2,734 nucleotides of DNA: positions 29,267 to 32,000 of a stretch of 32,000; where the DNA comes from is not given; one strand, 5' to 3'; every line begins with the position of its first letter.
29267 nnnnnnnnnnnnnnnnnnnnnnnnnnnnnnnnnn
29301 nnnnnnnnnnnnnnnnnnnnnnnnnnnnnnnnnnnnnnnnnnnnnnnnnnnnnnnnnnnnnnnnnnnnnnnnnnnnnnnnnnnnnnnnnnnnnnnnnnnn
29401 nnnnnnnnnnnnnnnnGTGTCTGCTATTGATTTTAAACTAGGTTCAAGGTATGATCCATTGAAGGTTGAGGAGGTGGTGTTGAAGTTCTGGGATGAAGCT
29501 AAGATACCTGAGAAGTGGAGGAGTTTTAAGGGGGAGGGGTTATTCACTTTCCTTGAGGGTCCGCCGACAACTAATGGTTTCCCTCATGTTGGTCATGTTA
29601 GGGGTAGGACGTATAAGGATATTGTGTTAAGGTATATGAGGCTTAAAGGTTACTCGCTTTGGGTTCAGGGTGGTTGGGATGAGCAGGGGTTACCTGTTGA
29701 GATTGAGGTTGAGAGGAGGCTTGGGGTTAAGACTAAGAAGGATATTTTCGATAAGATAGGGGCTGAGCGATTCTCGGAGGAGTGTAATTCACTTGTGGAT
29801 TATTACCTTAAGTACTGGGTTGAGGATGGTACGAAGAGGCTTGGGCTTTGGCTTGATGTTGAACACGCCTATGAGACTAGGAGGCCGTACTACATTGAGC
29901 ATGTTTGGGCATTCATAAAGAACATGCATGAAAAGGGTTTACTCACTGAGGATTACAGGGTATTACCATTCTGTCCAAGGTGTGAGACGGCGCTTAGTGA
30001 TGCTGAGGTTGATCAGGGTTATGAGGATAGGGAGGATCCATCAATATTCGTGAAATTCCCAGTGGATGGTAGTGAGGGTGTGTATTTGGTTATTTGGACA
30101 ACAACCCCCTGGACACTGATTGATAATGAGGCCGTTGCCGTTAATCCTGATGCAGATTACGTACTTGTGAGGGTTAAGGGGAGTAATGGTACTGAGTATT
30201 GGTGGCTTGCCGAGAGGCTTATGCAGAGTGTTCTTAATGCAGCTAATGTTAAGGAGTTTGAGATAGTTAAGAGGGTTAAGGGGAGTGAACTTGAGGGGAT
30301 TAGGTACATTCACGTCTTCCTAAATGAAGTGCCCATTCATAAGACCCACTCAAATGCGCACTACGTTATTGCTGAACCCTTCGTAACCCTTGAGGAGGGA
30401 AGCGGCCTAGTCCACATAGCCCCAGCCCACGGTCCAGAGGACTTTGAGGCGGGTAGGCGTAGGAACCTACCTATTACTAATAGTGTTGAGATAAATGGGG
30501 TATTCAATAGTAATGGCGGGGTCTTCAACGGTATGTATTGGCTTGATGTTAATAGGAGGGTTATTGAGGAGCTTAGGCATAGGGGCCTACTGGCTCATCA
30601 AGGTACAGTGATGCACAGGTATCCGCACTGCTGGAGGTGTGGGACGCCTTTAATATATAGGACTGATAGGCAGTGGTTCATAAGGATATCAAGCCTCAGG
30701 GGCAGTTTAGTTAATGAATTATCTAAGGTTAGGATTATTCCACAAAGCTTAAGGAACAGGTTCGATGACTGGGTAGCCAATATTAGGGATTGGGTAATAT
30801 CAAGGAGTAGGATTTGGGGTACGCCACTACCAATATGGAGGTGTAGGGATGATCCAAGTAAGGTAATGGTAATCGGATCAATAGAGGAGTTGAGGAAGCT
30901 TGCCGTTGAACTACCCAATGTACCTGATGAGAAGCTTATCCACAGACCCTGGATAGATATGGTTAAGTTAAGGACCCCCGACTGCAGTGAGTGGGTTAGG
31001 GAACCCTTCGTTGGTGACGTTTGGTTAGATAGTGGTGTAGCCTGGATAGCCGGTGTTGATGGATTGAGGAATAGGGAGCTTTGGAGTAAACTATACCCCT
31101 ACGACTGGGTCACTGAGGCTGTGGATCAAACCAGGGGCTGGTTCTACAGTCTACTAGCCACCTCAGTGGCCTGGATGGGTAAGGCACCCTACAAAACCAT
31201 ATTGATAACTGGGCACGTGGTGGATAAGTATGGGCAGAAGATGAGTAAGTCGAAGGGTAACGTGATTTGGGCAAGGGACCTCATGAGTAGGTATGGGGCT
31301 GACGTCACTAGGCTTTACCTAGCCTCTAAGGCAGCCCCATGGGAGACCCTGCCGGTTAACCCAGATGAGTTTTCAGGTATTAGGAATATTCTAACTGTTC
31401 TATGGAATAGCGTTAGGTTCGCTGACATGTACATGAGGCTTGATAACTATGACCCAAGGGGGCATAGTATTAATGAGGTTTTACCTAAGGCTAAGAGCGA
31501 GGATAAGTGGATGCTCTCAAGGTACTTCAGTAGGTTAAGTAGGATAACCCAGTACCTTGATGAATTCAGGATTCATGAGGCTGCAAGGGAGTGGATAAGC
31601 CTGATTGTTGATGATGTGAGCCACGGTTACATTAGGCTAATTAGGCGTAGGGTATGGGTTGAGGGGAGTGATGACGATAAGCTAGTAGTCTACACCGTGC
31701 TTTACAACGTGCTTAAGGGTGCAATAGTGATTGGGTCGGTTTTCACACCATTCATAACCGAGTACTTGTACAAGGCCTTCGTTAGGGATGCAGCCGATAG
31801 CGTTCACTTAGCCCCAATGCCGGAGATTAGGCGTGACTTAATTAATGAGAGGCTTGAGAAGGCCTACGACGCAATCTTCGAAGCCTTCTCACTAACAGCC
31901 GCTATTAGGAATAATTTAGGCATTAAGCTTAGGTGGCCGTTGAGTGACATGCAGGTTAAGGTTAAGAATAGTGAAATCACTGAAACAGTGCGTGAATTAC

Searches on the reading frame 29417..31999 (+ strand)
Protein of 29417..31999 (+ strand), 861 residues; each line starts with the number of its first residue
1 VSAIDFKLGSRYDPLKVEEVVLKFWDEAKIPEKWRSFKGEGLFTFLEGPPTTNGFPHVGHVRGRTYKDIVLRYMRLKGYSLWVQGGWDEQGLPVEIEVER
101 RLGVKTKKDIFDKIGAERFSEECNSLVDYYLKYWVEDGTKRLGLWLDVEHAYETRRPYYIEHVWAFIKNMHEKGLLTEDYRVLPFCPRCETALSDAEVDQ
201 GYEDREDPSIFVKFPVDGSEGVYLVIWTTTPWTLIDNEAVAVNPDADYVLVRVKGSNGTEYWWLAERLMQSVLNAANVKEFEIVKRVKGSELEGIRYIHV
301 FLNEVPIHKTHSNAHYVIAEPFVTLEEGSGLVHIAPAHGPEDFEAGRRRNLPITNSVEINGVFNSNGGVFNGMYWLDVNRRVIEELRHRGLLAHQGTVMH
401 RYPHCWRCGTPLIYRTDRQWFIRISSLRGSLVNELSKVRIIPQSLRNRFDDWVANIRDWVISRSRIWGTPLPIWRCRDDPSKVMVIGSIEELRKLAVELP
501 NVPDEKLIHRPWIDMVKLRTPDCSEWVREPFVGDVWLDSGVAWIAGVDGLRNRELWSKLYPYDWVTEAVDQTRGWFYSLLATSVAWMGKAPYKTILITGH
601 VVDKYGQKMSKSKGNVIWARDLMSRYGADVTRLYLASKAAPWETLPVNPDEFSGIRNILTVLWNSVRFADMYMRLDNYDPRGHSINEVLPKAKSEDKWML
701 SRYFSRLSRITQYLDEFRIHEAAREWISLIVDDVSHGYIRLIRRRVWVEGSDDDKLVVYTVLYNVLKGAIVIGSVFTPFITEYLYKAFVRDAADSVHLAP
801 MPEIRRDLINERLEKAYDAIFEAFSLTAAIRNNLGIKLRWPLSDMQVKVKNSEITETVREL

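Call 17: search_protein_families(library=pfam, proteins=[window:29417-31999:+], max_evalue=0.001)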
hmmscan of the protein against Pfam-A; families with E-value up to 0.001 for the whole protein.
window:29417-31999:+ (861 aa): 4 families
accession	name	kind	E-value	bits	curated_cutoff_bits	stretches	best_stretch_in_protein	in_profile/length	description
PF00133.28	tRNA-synt_1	-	2.3e-100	336.7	22.7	1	21-637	2-404/414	tRNA synthetases class I (I, L, M and V)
PF08264.19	Anticodon_1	-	3e-28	99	25.1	1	696-843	1-145/148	Anticodon-binding domain of tRNA ligase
PF09334.17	tRNA-synt_1g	-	1.7e-24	86.8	20.1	3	535-643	247-362/391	tRNA synthetases class I (M)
PF01406.26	tRNA-synt_1e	-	1.9e-08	34.5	27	1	581-638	227-283/301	tRNA synthetases class I (C) catalytic domain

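Call 34: find_related_loci(query=window:29417-31999:+, collection=genome_contigs, flank=10000)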
Query window:29417-31999:+ (861 aa) in genome_contigs; peptide patterns used: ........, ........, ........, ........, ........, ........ (x = any residue, [..] = any of these).
26 stretches matched a pattern; 7 encode a relative of the query (tblastn E <= 1e-3); 7 distinct loci.
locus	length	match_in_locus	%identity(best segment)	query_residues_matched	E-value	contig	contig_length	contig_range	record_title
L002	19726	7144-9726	92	1-861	0e+0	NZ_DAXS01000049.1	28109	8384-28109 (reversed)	MAG: Caldivirga sp. UBA161 UBA161_contig_1577, whole genome shotgun sequence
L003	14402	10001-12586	85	1-861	0e+0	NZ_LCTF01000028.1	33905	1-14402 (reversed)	Caldivirga sp. MU80 contig_71, whole genome shotgun sequence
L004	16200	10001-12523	39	7-858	0e+0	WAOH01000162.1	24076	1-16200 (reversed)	MAG: Thermoproteota archaeon isolate S143_77_esom k151_451775, whole genome shotgun sequence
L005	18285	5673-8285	35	2-851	8e-149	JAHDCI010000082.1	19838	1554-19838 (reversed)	MAG: Myxococcota bacterium isolate MAG-130 RZ_7715, whole genome shotgun sequence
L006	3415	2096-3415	38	13-458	2e-85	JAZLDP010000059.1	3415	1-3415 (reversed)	MAG: Clostridia bacterium isolate T1900045029_TC20190022.MAGScoT_cleanbin_000015 SGB_4447_k141_1941454, whole genome sho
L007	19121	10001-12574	35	7-849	7e-148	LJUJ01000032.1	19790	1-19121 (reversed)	MAG: candidate division WOR_3 bacterium SM23_42 WORSMTZ_4965, whole genome shotgun sequence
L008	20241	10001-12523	32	15-860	3e-121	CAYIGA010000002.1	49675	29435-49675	MAG TPA_asm: uncultured Candidatus Saccharibacteria bacterium isolate ERP119705_co24_1046 genome assembly, contig: NODE_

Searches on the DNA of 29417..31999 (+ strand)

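Call 38: search_rna_families(sources=[L002, L003], threshold=gathering)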
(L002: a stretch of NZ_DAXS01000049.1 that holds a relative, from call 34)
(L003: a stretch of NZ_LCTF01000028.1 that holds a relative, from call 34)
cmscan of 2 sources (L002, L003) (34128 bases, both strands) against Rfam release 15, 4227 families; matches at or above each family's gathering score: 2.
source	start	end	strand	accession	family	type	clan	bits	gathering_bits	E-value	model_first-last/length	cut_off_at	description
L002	10767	10841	+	RF00005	tRNA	Gene; tRNA;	CL00001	57.2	29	5.5e-10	1-71/71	no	tRNA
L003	14261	14355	+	RF00005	tRNA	Gene; tRNA;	CL00001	42.6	29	5.7e-06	1-71/71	no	tRNA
